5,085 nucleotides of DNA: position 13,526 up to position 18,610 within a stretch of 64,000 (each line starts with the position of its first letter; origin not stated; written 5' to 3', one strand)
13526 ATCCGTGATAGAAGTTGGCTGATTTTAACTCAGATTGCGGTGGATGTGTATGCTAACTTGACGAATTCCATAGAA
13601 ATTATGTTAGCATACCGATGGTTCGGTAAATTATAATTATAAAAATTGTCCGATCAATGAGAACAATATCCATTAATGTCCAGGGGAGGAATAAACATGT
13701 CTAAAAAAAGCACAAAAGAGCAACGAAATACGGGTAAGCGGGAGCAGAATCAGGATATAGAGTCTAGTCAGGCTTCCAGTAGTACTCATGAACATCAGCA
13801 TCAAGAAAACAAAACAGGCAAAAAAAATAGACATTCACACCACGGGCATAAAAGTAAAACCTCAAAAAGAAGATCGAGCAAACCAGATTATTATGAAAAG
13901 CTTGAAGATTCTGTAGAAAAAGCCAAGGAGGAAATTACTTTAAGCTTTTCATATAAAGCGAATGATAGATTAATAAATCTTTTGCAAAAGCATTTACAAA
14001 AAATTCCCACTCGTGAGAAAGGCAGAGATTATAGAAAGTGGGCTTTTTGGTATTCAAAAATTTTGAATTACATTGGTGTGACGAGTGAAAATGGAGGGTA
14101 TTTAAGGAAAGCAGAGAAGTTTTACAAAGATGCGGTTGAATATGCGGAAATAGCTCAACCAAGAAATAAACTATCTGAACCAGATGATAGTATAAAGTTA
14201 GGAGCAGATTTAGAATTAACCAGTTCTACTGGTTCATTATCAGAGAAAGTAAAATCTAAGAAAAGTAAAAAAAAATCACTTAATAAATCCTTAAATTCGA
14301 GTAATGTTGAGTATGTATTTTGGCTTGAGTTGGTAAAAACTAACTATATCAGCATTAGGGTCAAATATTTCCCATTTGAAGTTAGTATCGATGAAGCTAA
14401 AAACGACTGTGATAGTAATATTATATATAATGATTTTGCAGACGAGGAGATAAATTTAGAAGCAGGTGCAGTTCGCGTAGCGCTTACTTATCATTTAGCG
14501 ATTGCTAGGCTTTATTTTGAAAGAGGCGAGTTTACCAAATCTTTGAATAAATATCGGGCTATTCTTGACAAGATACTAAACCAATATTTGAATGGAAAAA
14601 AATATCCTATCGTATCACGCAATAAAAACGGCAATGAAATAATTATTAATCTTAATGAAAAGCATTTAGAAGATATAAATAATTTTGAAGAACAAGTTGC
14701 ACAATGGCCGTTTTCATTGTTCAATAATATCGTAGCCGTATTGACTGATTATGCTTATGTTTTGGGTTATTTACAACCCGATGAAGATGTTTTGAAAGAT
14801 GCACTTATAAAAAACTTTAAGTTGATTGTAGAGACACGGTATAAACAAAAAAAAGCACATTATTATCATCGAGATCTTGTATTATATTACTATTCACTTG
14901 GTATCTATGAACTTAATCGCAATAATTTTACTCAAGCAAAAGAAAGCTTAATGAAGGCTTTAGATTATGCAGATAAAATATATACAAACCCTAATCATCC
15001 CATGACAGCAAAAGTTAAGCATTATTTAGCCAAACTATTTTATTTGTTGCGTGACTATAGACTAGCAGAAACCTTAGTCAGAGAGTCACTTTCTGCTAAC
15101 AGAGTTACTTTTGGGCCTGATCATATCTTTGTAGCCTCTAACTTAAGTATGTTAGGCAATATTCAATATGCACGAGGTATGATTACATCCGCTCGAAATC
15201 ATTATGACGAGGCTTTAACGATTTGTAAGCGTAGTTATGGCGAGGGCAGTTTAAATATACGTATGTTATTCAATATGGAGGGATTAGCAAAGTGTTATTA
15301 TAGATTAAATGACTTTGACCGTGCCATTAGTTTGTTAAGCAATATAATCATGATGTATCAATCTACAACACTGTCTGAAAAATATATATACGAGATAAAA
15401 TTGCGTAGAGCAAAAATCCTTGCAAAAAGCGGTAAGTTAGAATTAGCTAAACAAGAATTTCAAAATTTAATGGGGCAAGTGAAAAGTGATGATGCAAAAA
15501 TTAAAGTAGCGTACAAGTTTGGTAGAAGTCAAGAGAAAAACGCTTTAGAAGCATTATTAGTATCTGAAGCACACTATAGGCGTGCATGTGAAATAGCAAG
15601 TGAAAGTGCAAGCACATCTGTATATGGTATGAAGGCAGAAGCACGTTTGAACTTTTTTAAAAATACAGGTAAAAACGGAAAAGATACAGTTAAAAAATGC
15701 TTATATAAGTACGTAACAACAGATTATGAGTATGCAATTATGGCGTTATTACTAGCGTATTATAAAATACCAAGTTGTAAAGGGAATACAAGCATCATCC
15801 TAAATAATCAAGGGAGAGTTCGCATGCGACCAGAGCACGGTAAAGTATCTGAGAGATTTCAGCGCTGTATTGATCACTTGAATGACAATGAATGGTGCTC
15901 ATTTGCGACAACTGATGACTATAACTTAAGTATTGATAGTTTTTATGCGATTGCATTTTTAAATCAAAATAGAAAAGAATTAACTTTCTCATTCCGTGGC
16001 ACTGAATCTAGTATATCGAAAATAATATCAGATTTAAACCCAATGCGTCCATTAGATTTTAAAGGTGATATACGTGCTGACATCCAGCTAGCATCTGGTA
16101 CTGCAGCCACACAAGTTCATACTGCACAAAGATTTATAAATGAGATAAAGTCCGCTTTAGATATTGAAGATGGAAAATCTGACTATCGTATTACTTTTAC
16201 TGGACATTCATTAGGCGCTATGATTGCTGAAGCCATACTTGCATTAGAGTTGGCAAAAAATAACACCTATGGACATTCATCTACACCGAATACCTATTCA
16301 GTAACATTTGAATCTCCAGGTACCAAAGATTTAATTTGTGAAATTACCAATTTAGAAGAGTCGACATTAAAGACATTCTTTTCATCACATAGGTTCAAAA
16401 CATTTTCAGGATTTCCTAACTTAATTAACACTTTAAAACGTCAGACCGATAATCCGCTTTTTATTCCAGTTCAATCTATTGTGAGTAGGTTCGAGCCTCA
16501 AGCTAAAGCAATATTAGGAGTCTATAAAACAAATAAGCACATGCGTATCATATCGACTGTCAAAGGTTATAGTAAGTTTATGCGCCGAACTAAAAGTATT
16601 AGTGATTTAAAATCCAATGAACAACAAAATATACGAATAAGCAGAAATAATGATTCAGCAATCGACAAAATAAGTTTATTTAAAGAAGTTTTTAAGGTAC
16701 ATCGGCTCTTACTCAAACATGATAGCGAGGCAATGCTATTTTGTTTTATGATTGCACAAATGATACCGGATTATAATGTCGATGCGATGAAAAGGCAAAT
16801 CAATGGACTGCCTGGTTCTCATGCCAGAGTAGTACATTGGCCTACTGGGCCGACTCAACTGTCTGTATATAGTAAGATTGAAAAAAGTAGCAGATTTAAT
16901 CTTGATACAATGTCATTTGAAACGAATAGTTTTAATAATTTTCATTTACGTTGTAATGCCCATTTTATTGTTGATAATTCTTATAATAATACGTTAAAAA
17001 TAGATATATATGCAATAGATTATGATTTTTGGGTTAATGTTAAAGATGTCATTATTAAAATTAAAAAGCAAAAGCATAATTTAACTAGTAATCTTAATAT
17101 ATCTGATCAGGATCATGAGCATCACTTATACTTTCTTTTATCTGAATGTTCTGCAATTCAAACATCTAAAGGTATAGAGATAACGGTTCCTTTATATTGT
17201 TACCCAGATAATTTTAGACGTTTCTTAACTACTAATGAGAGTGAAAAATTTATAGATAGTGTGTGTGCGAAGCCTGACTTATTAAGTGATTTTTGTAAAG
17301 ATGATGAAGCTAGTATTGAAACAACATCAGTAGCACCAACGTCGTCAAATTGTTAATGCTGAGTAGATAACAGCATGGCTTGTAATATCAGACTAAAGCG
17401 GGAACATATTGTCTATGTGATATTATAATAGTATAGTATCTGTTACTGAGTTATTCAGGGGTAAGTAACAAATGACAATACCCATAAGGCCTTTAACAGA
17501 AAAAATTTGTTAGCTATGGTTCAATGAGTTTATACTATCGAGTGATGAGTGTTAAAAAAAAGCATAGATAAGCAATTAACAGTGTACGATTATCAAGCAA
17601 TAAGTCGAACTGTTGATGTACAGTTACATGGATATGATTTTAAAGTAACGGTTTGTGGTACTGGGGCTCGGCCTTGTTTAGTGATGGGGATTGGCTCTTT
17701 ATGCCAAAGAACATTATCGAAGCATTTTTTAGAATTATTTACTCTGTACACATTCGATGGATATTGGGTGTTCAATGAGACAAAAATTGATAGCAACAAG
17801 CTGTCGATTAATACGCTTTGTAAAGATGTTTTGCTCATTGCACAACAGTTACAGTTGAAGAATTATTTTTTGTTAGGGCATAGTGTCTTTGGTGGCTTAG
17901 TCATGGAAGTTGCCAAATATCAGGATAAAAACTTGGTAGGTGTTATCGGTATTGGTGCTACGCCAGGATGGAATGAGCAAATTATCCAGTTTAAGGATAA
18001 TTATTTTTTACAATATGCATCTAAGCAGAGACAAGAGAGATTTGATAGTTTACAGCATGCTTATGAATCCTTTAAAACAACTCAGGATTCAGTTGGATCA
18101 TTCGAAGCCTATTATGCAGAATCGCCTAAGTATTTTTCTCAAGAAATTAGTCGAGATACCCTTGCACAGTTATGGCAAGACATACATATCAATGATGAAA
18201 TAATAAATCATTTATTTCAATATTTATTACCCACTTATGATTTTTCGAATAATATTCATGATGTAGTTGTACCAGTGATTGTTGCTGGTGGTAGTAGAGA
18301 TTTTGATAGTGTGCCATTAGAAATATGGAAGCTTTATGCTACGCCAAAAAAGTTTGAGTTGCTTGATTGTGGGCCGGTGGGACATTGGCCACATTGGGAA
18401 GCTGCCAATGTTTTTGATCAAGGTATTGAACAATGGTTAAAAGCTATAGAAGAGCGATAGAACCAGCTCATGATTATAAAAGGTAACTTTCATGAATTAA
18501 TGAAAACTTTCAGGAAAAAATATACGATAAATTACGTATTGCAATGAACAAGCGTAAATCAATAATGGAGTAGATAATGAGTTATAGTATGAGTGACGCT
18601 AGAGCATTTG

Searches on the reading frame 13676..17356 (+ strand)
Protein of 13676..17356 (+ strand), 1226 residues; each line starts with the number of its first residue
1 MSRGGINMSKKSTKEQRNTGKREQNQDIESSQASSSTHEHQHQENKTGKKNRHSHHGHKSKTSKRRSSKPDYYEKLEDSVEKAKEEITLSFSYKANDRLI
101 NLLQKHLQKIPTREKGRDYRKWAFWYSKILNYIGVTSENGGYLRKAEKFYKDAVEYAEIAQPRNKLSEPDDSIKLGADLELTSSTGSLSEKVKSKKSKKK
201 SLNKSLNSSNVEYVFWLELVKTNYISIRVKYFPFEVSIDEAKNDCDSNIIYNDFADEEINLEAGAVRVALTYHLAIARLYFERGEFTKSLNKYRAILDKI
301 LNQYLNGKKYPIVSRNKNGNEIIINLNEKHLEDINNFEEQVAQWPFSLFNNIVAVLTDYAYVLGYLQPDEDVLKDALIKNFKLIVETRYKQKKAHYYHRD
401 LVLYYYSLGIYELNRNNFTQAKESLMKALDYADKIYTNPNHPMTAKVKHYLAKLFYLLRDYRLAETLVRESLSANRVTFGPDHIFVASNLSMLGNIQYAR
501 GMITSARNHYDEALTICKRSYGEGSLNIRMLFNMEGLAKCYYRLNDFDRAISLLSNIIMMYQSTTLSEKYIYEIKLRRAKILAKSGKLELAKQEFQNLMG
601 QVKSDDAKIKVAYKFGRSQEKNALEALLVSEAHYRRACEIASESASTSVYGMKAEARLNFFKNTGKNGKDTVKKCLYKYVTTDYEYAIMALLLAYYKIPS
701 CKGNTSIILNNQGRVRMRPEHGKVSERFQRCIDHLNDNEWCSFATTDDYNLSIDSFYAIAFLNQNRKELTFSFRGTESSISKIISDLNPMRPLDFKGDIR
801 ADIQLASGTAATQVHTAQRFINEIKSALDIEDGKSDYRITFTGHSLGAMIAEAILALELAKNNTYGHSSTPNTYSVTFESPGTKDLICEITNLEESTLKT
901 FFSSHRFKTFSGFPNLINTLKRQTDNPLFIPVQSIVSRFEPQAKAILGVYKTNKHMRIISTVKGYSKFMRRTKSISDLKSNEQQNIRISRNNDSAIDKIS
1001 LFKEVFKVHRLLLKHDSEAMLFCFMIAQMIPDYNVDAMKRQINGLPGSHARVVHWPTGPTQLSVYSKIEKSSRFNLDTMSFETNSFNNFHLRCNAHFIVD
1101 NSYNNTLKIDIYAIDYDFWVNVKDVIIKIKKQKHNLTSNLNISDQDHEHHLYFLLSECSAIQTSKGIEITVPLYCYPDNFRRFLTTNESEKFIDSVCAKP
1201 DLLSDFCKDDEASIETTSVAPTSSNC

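Call 23: search_protein_families(library=pfam, proteins=[window:13676-17356:+], max_evalue=0.01)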
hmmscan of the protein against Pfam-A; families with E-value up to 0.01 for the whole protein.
window:13676-17356:+ (1226 aa): 14 families
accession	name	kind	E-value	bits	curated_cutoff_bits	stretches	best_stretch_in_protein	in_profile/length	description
PF13424.12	TPR_12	-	2.1e-21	76.4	30.1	3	445-518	3-76/77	Tetratricopeptide repeat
PF24885.1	TPR_NPHP3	-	9e-17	61.7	100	2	394-495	91-191/239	Nephrocystin-3 TPR domain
PF07719.23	TPR_2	-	2.2e-12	46.5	27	0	490-518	4-32/34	Tetratricopeptide repeat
PF13374.12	TPR_10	-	2.6e-09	37.3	27.5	1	444-483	1-40/42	Tetratricopeptide repeat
PF01764.32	Lipase_3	-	2.6e-08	34.3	22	1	771-884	2-106/140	Lipase (class 3)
PF17874.7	TPR_MalT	-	2.7e-07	30.6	45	1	490-606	43-156/336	MalT-like TPR region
PF13432.12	TPR_16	-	2.5e-05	25.1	32.7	0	406-472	1-58/65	Tetratricopeptide repeat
PF14559.12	TPR_19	-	3.9e-05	24.3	25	1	508-559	5-53/68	Tetratricopeptide repeat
PF12895.13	ANAPC3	-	0.00025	21.7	27.2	1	507-557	2-49/82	Anaphase-promoting complex, cyclosome, subunit 3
PF13428.12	TPR_14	-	0.00027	21.7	23.5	0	537-557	7-27/44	Tetratricopeptide repeat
PF05057.20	DUF676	-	0.0012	18.8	20.3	1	816-864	58-105/217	Putative serine esterase (DUF676)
PF13414.12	TPR_11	-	0.003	17.6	26.8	0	494-518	1-25/42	TPR repeat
PF00515.34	TPR_1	-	0.0063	16.7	27.8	0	492-517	6-31/34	Tetratricopeptide repeat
PF13174.12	TPR_6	-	0.0088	17.1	26.3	0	537-558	6-27/33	Tetratricopeptide repeat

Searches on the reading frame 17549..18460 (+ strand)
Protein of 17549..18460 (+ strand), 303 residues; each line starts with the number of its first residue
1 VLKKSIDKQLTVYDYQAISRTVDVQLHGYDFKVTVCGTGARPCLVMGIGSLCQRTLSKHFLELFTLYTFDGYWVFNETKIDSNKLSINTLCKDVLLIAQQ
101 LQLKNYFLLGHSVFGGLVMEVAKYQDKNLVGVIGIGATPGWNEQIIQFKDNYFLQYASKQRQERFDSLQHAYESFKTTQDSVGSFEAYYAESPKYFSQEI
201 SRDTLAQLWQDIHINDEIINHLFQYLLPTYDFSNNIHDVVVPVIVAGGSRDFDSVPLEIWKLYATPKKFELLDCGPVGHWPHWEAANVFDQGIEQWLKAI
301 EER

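Call 23: search_protein_families(library=pfam, proteins=[window:17549-18460:+], max_evalue=0.01)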
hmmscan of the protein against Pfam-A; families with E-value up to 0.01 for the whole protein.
window:17549-18460:+ (303 aa): 2 families
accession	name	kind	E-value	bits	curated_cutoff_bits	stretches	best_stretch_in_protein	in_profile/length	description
PF00561.26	Abhydrolase_1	-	0.0002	21.6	25.8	1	83-285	48-244/245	alpha/beta hydrolase fold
PF12146.15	Hydrolase_4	-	0.0075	16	27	0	89-207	57-175/239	Serine aminopeptidase, S33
